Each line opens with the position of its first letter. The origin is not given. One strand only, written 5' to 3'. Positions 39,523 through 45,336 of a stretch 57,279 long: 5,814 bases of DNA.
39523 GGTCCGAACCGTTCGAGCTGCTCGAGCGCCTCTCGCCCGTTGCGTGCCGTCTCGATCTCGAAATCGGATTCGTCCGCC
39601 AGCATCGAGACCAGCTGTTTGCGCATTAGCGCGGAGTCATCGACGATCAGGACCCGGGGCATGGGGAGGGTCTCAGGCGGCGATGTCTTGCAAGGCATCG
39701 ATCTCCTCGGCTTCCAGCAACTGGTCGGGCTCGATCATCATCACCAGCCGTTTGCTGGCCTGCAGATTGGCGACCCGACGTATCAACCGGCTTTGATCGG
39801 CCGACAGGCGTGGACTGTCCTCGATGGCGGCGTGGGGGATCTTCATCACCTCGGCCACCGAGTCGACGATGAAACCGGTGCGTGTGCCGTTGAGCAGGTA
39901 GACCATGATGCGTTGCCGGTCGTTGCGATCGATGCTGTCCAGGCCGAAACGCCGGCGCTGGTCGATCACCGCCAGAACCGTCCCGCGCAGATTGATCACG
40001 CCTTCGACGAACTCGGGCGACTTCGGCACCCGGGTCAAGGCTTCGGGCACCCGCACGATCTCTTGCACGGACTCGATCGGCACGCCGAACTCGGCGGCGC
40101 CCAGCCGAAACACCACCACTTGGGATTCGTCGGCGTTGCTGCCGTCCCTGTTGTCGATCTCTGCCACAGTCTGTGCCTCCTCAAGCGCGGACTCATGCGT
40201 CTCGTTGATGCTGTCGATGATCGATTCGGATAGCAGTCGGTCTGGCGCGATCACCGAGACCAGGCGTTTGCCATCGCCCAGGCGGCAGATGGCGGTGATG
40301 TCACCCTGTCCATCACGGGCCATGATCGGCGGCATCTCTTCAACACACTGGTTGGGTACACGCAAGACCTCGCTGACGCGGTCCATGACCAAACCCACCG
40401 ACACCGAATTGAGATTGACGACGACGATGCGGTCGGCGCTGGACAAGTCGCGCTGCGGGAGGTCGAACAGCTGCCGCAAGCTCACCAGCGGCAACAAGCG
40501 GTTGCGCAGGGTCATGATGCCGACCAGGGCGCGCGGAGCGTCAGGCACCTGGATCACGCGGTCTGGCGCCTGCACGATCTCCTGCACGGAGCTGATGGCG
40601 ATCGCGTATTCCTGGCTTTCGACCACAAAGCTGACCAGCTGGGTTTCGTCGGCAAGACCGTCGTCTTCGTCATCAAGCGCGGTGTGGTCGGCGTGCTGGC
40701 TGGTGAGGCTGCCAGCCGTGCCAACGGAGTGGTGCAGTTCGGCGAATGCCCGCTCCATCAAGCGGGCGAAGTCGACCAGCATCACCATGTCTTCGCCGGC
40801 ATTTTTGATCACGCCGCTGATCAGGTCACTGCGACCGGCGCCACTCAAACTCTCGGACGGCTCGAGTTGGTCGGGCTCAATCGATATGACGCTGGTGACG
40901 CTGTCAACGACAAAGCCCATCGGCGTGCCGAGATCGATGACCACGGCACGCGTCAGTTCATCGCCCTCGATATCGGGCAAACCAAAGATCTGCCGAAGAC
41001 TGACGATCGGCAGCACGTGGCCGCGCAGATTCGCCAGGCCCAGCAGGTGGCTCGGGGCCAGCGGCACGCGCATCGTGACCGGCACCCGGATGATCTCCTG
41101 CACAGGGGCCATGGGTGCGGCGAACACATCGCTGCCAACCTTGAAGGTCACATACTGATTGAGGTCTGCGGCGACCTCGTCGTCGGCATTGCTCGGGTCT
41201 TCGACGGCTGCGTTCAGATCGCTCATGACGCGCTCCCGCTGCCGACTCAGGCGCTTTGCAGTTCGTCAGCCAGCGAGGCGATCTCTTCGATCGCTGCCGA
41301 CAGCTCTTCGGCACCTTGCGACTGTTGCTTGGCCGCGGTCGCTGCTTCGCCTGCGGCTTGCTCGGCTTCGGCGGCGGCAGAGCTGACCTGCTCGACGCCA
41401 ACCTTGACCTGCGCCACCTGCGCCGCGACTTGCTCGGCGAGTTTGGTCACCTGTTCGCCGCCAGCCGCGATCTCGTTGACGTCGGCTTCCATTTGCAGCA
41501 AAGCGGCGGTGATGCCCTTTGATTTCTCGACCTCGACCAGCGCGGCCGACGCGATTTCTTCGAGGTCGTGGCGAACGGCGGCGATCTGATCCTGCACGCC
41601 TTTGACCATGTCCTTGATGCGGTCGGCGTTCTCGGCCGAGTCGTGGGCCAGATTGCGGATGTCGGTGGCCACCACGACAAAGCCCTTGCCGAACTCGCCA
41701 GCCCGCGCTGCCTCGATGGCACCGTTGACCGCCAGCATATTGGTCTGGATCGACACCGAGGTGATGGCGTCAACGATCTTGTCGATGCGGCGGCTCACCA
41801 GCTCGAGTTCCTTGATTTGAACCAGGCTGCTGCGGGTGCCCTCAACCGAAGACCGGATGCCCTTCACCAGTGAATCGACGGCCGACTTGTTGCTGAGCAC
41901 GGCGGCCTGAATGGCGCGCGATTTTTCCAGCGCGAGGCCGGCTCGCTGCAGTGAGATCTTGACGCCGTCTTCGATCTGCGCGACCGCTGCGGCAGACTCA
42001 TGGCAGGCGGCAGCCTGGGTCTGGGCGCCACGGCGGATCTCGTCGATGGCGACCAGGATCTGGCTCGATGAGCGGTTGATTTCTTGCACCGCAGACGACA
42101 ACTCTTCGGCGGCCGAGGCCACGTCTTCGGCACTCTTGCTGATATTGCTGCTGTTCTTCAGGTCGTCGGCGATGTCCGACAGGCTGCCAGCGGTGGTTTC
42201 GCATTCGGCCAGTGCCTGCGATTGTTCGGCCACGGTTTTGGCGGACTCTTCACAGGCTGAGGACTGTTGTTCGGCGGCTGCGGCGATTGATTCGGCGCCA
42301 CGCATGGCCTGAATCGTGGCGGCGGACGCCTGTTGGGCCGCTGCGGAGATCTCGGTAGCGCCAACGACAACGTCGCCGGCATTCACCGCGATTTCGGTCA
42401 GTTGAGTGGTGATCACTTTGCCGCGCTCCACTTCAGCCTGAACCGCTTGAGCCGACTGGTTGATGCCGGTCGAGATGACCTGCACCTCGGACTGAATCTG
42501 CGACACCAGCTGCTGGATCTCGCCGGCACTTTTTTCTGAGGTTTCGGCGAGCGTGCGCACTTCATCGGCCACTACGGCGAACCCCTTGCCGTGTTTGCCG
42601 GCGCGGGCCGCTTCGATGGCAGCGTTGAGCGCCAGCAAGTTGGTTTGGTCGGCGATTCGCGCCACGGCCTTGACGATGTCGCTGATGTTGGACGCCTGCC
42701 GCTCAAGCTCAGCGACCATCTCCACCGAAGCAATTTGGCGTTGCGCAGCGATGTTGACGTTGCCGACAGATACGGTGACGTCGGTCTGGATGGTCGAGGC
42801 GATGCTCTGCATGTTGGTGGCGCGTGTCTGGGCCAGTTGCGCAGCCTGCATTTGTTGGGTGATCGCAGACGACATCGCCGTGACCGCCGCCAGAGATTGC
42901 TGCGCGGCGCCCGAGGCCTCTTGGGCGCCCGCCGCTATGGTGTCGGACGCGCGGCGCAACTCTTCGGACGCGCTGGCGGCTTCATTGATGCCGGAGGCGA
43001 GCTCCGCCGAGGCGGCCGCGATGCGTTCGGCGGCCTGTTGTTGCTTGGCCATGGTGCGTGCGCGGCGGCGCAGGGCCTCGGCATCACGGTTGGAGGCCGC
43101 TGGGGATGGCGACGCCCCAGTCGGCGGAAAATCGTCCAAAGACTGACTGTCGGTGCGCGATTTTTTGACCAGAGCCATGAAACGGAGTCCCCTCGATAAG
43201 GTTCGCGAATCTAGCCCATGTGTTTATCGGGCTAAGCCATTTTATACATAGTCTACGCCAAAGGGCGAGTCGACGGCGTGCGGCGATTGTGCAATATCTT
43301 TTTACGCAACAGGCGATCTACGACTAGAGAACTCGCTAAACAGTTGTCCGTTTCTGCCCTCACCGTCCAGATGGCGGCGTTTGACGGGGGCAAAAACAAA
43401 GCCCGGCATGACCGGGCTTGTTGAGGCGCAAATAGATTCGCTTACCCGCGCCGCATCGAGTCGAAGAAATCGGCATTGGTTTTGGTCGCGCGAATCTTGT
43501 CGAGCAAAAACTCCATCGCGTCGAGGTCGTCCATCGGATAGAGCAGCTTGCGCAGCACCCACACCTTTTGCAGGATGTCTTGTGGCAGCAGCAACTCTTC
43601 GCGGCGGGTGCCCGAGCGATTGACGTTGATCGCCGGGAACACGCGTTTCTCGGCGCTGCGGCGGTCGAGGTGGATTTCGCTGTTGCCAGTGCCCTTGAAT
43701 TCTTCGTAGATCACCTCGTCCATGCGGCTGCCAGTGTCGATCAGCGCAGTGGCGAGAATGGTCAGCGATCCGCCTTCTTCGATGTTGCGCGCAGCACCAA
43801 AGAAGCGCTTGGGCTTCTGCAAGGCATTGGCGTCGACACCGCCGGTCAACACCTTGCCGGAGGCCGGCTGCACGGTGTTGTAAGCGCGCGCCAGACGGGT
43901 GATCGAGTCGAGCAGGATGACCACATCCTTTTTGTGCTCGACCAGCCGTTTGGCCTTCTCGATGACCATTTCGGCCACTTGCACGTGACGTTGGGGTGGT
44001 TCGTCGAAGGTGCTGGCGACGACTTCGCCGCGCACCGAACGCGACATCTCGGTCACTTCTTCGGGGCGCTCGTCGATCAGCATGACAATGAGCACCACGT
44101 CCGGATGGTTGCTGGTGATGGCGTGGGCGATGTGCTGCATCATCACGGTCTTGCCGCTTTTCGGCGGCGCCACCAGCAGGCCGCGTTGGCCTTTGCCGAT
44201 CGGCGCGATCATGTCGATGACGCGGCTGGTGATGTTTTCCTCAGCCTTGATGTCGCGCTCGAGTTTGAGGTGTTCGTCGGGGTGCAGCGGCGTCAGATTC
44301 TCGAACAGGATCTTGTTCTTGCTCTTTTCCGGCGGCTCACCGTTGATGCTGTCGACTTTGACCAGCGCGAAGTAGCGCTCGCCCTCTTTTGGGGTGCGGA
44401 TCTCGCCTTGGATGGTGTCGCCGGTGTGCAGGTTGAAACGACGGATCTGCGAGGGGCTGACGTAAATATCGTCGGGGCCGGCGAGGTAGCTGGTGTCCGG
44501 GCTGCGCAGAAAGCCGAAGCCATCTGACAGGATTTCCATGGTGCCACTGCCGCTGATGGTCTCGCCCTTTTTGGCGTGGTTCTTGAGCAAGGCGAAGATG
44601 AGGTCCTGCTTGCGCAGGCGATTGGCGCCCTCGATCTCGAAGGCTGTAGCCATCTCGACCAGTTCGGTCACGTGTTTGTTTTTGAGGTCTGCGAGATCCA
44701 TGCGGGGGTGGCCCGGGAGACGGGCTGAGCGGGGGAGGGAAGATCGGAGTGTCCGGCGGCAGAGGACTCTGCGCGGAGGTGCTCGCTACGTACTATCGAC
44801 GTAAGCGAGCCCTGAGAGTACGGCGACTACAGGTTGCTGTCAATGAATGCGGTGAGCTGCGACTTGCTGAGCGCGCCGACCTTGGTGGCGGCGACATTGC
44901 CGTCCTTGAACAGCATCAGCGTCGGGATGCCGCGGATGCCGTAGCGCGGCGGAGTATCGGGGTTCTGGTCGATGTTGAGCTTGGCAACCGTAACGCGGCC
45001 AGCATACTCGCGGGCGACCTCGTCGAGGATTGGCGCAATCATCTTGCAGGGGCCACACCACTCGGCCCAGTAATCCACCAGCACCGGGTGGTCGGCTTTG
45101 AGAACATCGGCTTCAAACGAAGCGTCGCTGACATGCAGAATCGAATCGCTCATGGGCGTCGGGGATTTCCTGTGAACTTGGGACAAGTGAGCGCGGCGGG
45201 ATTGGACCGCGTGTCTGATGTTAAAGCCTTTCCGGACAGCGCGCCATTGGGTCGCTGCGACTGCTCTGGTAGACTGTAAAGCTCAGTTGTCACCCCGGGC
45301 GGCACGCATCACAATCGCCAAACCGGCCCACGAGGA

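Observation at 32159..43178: Ten-gene F9-like chemosensory operon syntenic with Vibrio cholerae chemotaxis cluster I (function unknown)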

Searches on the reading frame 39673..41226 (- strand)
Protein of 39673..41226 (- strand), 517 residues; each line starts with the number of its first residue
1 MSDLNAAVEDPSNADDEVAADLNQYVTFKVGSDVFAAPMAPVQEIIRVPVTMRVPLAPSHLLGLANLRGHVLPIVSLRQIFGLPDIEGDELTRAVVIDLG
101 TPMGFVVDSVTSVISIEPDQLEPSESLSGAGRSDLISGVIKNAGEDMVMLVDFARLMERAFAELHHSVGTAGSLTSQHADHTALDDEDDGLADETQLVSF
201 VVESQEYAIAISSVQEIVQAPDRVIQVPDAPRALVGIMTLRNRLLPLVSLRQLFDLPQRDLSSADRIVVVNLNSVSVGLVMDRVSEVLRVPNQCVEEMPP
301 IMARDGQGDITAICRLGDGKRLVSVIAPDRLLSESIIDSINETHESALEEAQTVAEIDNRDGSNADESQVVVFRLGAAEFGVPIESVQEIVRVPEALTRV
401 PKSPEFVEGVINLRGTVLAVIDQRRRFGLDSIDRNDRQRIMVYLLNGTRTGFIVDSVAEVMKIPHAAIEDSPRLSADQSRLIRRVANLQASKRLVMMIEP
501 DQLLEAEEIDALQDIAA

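Call 4: search_protein_families(library=pfam, proteins=[window:39673-41226:-], max_evalue=0.01)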
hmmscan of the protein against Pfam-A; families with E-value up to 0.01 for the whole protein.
window:39673-41226:- (517 aa): 1 family
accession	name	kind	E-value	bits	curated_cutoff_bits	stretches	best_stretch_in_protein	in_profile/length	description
PF01584.24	CheW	-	2e-96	319.4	23.5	3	369-507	1-137/138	CheW-like domain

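Call 5: search_protein_families(library=ncbifam, proteins=[window:39673-41226:-], max_evalue=0.01)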
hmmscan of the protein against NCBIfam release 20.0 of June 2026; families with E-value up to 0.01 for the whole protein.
window:39673-41226:- (517 aa): 1 family
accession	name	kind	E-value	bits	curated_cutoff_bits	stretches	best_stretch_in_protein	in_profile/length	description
NF007903.0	PRK10612.1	equivalog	1.3e-51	174.6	260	3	365-515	14-162/167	chemotaxis protein CheW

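Call 47: search_dna_similar(query=window:39673-41226:-, collection=plasmids, mode=protein, max_rows=25, max_evalue=1e-30)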
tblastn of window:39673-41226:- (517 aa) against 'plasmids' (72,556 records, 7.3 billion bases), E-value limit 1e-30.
Records with a match: 24; places in all: 25; records where one place covers at least 80% of the query: 24.
Best place of each record, by identity: <60% 24.
By first word of the organism name: Azospirillum 12; Agrobacterium 4; Methylosinus 2; Novosphingobium 2; Eleftheria 1; Sphaerotilus 1; Methylobacterium 1; Rhizobium 1.
By predicted mobility (MOB-suite, as given by PLSDB): non-mobilizable 16; conjugative 6; mobilizable 2.
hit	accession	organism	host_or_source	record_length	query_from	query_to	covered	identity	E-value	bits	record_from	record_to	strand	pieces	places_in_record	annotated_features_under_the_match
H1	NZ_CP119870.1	Methylosinus trichosporium OB3b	Whole Organism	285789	17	512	96%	52.8%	2e-146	471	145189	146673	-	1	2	chemotaxis protein CheW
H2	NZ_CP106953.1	Eleftheria terrae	soil sample,soil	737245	9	508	97%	50.1%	2e-133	434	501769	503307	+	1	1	chemotaxis protein CheW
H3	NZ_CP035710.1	Sphaerotilus sulfidivorans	cell culture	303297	15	515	97%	48.3%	7e-134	435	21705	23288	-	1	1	chemotaxis protein CheW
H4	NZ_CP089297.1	Methylobacterium currus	Solanum lycopersicum,single cell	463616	23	516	96%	45.9%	2e-116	385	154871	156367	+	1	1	chemotaxis protein CheW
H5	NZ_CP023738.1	Methylosinus trichosporium OB3b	isolate,soil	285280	17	476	86%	44.6%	2e-78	341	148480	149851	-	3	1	chemotaxis protein CheW | hypothetical protein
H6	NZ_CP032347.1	Azospirillum brasilense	soil sample,Agricultural field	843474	23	517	96%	34.2%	6e-61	224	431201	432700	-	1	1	chemotaxis protein CheW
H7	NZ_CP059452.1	Azospirillum brasilense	Prokaryotes,soil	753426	23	517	96%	34.2%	2e-63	231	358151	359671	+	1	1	chemotaxis protein CheW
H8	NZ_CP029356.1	Azospirillum thermophilum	cell culture,hot spring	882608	4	512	98%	33.2%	4e-63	230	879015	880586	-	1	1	chemotaxis protein CheW | methyl-accepting chemotaxis protein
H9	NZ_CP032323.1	Azospirillum argentinense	soil sample,Agricultural field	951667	22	517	96%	33.9%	6e-55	206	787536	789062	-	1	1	chemotaxis protein CheW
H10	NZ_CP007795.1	Azospirillum argentinense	Triticum aestivum L.,Root,wheat ...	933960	22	517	96%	33.7%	2e-53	202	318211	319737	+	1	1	chemotaxis protein CheW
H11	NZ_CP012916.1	Azospirillum brasilense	Digitaria eriantha,microbe,root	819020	22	517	96%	33.5%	9e-58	214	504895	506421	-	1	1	chemotaxis protein CheW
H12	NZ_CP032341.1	Azospirillum brasilense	soil sample,Agricultural field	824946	22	517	96%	33.5%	9e-58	214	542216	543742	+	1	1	chemotaxis protein CheW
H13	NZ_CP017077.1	Novosphingobium resinovorum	single cell,soil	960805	24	512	95%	33.4%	5e-50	192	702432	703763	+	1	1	chemotaxis protein CheW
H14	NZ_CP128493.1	Novosphingobium resinovorum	pure cell culture,soil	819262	24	512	95%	33.2%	2e-49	191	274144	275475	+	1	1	chemotaxis protein CheW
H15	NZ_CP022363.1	Azospirillum sp. TSH58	single cell,paddy soils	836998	22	517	96%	32.6%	8e-54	203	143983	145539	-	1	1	chemotaxis protein CheW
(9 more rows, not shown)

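Call 48: get_annotated_region(hit=H1, flank=9000)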
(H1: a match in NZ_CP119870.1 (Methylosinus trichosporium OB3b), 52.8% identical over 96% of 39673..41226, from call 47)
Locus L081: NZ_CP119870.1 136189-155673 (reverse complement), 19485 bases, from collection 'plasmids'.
description: Methylosinus trichosporium OB3b plasmid pOB3b_01, complete sequence
organism: Methylosinus trichosporium OB3b (NCBI taxid 595536)
taxonomy: Bacteria; Pseudomonadota; Alphaproteobacteria; Hyphomicrobiales; Methylocystaceae; Methylosinus; Methylosinus trichosporium; Methylosinus trichosporium OB3b
host: -; source: Whole Organism; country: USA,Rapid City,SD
typing (MOB-suite, as given by PLSDB): non-mobilizable
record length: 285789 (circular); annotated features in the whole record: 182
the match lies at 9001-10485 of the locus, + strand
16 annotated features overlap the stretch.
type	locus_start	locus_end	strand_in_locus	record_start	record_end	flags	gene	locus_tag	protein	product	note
CDS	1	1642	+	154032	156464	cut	-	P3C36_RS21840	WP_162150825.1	TonB-dependent receptor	GO:0055085 - transmembrane transport [Evidence IEA]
CDS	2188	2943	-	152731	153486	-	-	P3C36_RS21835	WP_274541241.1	ATP-binding protein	-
CDS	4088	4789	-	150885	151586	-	-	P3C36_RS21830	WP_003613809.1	response regulator transcription factor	GO:0000160 - phosphorelay signal transduction system [Evidence IEA]; GO:0006355 - regulation of DNA-templated ...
CDS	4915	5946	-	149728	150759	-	-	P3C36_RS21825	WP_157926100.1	methyl-accepting chemotaxis protein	GO:0007165 - signal transduction [Evidence IEA]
CDS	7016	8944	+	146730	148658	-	-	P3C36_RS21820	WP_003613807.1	methyl-accepting chemotaxis protein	GO:0007165 - signal transduction [Evidence IEA]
CDS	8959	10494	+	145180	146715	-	-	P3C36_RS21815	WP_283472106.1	chemotaxis protein CheW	GO:0006935 - chemotaxis [Evidence IEA]; GO:0007165 - signal transduction [Evidence IEA]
CDS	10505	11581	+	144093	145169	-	-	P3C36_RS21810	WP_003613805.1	chemotaxis response regulator protein-glutamate methylesterase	GO:0006935 - chemotaxis [Evidence IEA]; GO:0018277 - protein deamination [Evidence IEA]; GO:0006482 - protein ...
CDS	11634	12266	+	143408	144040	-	-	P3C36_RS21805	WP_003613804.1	HEAT repeat domain-containing protein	-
CDS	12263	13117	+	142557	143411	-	-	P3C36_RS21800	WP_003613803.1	protein-glutamate O-methyltransferase CheR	GO:0032259 - methylation [Evidence IEA]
CDS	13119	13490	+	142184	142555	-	-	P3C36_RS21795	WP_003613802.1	response regulator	GO:0000160 - phosphorelay signal transduction system [Evidence IEA]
CDS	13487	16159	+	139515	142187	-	-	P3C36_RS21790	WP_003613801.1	chemotaxis protein CheA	GO:0006935 - chemotaxis [Evidence IEA]; GO:0007165 - signal transduction [Evidence IEA]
CDS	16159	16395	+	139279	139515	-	-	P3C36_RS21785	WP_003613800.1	hypothetical protein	-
CDS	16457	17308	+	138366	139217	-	-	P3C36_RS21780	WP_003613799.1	ParA family protein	-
CDS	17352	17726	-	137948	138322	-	-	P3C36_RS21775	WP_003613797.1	response regulator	GO:0000160 - phosphorelay signal transduction system [Evidence IEA]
CDS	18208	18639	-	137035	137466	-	-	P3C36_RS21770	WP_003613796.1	hypothetical protein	-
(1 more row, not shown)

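Call 49: get_annotated_region(hit=H11, flank=9000)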
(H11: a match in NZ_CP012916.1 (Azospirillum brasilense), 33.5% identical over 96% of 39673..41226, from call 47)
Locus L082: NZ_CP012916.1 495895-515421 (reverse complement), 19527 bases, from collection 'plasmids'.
description: Azospirillum brasilense strain Sp 7 plasmid ABSP7_p2, complete sequence
organism: Azospirillum brasilense (NCBI taxid 192)
taxonomy: Bacteria; Pseudomonadota; Alphaproteobacteria; Rhodospirillales; Azospirillaceae; Azospirillum; Azospirillum brasilense
host: -; source: Digitaria eriantha,microbe,root; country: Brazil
typing (MOB-suite, as given by PLSDB): non-mobilizable
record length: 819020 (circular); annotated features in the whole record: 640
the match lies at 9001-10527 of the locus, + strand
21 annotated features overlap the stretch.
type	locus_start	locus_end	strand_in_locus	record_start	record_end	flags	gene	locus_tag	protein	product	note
CDS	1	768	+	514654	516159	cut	glpK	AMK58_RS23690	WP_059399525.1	glycerol kinase GlpK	GO:0006071 - glycerol metabolic process [Evidence IEA]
CDS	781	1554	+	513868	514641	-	-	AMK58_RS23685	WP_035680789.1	glucose 1-dehydrogenase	-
CDS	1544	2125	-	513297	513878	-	-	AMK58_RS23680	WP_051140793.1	AAA family ATPase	-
CDS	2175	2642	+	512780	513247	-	-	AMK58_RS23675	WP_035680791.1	flavodoxin family protein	-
CDS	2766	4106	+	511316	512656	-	gltA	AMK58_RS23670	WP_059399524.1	citrate synthase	GO:0006099 - tricarboxylic acid cycle [Evidence IEA]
CDS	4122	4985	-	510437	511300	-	-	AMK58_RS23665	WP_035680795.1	aldose 1-epimerase family protein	-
CDS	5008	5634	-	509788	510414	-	-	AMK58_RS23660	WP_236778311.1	MarC family protein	-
CDS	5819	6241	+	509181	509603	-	-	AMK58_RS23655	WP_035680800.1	response regulator transcription factor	-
CDS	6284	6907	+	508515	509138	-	-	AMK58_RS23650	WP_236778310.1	chemotaxis protein CheC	-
CDS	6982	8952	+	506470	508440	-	-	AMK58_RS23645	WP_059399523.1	methyl-accepting chemotaxis protein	GO:0007165 - signal transduction [Evidence IEA]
CDS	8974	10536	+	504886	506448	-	-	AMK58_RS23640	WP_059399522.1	chemotaxis protein CheW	GO:0006935 - chemotaxis [Evidence IEA]; GO:0007165 - signal transduction [Evidence IEA]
CDS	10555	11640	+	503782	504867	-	cheB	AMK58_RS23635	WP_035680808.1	chemotaxis-specific protein-glutamate methyltransferase CheB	GO:0006935 - chemotaxis [Evidence IEA]; GO:0000160 - phosphorelay signal transduction system [Evidence IEA]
CDS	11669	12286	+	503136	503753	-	-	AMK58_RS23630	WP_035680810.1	HEAT repeat domain-containing protein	-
CDS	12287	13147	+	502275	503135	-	-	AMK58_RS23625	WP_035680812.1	protein-glutamate O-methyltransferase CheR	GO:0032259 - methylation [Evidence IEA]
CDS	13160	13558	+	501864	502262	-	-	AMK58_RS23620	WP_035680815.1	response regulator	GO:0000160 - phosphorelay signal transduction system [Evidence IEA]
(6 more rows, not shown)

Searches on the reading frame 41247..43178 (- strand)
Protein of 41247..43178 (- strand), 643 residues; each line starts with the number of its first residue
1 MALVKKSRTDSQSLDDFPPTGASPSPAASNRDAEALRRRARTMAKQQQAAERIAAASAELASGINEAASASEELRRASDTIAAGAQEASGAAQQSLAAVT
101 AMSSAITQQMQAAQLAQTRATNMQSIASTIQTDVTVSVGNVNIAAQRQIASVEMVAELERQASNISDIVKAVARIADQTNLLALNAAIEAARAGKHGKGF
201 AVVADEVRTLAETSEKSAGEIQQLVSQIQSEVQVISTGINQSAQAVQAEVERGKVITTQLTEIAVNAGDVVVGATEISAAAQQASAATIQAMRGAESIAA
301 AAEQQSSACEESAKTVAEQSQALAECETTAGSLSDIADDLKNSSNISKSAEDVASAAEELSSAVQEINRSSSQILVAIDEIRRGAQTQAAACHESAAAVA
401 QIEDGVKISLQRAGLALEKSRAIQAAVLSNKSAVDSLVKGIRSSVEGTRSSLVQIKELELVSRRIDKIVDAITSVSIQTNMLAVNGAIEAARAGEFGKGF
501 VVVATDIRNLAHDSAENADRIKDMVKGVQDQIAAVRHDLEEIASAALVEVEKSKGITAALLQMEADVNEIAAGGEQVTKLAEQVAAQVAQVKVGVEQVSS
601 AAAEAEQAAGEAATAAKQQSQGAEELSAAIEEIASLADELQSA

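Call 4: search_protein_families(library=pfam, proteins=[window:41247-43178:-], max_evalue=0.01)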
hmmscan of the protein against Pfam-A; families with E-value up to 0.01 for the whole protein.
window:41247-43178:- (643 aa): 1 family
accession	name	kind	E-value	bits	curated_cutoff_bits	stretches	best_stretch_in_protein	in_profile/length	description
PF00015.26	MCPsignal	-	1.6e-59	201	34.6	2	152-298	22-168/172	Methyl-accepting chemotaxis protein (MCP) signalling domain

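Call 5: search_protein_families(library=ncbifam, proteins=[window:41247-43178:-], max_evalue=0.01)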
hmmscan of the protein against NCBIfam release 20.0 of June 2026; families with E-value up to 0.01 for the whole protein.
window:41247-43178:- (643 aa): 8 families
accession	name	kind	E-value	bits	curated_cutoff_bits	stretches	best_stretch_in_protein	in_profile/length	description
NF058645.1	MCPCtpMPsAe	equivalog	1.6e-36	126.3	900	2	44-319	274-542/558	methyl-accepting chemotaxis protein CtpM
NF041847.1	transduc_aer2_vibrio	equivalog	5.7e-32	110.8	1200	2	341-533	481-666/804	aerotaxis transducer Aer2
NF007309.0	PRK09793.1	equivalog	4.1e-29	101.9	903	2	358-628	257-506/533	methyl-accepting chemotaxis protein IV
NF011622.0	PRK15048.1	equivalog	4e-28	98.8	900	2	152-314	346-511/553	methyl-accepting chemotaxis protein II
NF047851.1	MCPCitTducer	equivalog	1.7e-27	96.7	900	2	422-621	322-505/553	methyl-accepting chemotaxis citrate transducer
NF050802.1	AspChtxCcaA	equivalog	2.4e-27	95.7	1300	2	151-287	559-690/700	aspartate chemotaxis receptor CcaA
NF011615.0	PRK15041.1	equivalog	2.8e-27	95.6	947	2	455-621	351-507/554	methyl-accepting chemotaxis protein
TIGR02168.1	SMC_prok_B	equivalog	0.0001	20.2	567.35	1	177-421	668-913/1181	chromosome segregation protein SMC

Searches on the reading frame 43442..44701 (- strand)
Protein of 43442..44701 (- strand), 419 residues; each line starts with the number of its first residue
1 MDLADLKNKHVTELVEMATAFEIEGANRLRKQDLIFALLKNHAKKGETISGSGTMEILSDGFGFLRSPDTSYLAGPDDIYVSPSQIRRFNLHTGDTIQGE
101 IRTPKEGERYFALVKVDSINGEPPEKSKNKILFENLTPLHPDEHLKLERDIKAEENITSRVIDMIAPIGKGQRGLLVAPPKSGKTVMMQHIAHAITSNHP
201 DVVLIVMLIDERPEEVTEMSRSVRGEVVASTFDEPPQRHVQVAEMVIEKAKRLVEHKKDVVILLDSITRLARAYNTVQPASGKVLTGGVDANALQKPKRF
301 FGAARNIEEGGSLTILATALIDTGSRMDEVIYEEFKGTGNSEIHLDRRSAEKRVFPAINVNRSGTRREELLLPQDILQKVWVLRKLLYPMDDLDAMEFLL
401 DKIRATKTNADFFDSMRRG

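Call 42: search_protein_families(library=pfam, proteins=[window:43442-44701:-], max_evalue=0.00001)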
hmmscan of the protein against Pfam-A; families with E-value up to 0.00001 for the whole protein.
window:43442-44701:- (419 aa): 3 families
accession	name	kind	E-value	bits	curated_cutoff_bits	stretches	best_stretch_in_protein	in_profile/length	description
PF07497.18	Rho_RNA_bind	-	4.3e-33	113.4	27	1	52-125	2-73/73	Rho termination factor, RNA-binding domain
PF00006.31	ATP-synt_ab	-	5.7e-30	105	29.5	1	160-363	3-211/213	ATP synthase alpha/beta family, nucleotide-binding domain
PF07498.18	Rho_N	-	6.9e-18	64.8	24.9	1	5-47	1-43/43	Rho termination factor, N-terminal domain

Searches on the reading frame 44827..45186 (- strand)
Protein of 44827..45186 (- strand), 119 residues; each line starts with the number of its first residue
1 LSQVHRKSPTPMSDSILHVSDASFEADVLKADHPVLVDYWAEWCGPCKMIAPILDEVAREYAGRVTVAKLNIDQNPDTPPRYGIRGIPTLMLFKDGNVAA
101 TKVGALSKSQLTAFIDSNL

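Call 42: search_protein_families(library=pfam, proteins=[window:44827-45186:-], max_evalue=0.00001)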
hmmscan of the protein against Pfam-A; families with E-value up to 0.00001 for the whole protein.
window:44827-45186:- (119 aa): 3 families
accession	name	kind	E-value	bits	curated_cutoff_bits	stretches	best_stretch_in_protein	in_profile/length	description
PF00085.26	Thioredoxin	-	1.6e-34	118.5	23.5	1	16-116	2-102/103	Thioredoxin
PF13098.12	Thioredoxin_2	-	5.2e-08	33.6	27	1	31-114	4-103/104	Thioredoxin-like domain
PF13905.12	Thioredoxin_8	-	2.5e-06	28.2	27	0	34-75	3-46/94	Thioredoxin-like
